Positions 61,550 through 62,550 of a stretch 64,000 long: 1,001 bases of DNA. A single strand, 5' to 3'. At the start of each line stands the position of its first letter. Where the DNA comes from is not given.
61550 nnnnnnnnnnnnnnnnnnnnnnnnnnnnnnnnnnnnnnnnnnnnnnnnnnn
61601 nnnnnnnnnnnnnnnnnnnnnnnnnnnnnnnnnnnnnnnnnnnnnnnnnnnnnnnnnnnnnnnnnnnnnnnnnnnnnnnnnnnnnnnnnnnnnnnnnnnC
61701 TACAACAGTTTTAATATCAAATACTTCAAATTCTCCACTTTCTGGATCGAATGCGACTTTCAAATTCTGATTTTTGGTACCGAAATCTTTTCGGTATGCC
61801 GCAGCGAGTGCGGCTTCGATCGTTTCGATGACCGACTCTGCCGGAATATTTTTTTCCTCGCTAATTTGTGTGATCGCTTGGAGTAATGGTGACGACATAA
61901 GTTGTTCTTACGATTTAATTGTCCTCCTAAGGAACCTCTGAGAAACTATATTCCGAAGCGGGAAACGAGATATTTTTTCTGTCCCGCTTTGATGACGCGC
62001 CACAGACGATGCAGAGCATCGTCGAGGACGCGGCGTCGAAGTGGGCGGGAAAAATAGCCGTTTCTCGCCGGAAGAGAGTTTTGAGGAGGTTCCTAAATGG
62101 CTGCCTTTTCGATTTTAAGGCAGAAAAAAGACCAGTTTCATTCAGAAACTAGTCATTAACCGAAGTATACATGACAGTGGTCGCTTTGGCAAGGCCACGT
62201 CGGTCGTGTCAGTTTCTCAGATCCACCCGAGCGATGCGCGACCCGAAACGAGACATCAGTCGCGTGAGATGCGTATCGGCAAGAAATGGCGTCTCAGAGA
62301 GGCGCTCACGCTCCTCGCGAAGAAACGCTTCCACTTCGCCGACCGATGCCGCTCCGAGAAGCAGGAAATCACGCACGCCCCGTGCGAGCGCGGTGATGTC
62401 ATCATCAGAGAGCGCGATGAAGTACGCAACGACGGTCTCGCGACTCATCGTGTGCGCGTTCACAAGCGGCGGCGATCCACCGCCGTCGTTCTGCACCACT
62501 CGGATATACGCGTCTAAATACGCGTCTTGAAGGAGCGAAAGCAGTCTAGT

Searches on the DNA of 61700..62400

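Call 7: search_rna_families(source=window, start=61700, end=62400, threshold=evalue, max_evalue=10, show_alignments=3)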
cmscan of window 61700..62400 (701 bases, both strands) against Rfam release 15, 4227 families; matches with E-value up to 10: 4.
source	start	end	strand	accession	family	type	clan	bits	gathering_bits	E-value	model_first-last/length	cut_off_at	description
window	61982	62045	-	RF04248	MIR7486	Gene; miRNA;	-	20.2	67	0.86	1-87/87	no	MIR7486 microRNA precursor family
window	61975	62054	+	RF04248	MIR7486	Gene; miRNA;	-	16.8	67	5.6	1-87/87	no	MIR7486 microRNA precursor family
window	61881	61984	+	RF00097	snoR71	Gene; snRNA; snoRNA; CD-box;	-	14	40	9.5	1-107/107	no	Plant small nucleolar RNA R71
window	61914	61966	-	RF03963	mir-2996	Gene; miRNA;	-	13.9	100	8.9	1-72/72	no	mir-2996 microRNA precursor family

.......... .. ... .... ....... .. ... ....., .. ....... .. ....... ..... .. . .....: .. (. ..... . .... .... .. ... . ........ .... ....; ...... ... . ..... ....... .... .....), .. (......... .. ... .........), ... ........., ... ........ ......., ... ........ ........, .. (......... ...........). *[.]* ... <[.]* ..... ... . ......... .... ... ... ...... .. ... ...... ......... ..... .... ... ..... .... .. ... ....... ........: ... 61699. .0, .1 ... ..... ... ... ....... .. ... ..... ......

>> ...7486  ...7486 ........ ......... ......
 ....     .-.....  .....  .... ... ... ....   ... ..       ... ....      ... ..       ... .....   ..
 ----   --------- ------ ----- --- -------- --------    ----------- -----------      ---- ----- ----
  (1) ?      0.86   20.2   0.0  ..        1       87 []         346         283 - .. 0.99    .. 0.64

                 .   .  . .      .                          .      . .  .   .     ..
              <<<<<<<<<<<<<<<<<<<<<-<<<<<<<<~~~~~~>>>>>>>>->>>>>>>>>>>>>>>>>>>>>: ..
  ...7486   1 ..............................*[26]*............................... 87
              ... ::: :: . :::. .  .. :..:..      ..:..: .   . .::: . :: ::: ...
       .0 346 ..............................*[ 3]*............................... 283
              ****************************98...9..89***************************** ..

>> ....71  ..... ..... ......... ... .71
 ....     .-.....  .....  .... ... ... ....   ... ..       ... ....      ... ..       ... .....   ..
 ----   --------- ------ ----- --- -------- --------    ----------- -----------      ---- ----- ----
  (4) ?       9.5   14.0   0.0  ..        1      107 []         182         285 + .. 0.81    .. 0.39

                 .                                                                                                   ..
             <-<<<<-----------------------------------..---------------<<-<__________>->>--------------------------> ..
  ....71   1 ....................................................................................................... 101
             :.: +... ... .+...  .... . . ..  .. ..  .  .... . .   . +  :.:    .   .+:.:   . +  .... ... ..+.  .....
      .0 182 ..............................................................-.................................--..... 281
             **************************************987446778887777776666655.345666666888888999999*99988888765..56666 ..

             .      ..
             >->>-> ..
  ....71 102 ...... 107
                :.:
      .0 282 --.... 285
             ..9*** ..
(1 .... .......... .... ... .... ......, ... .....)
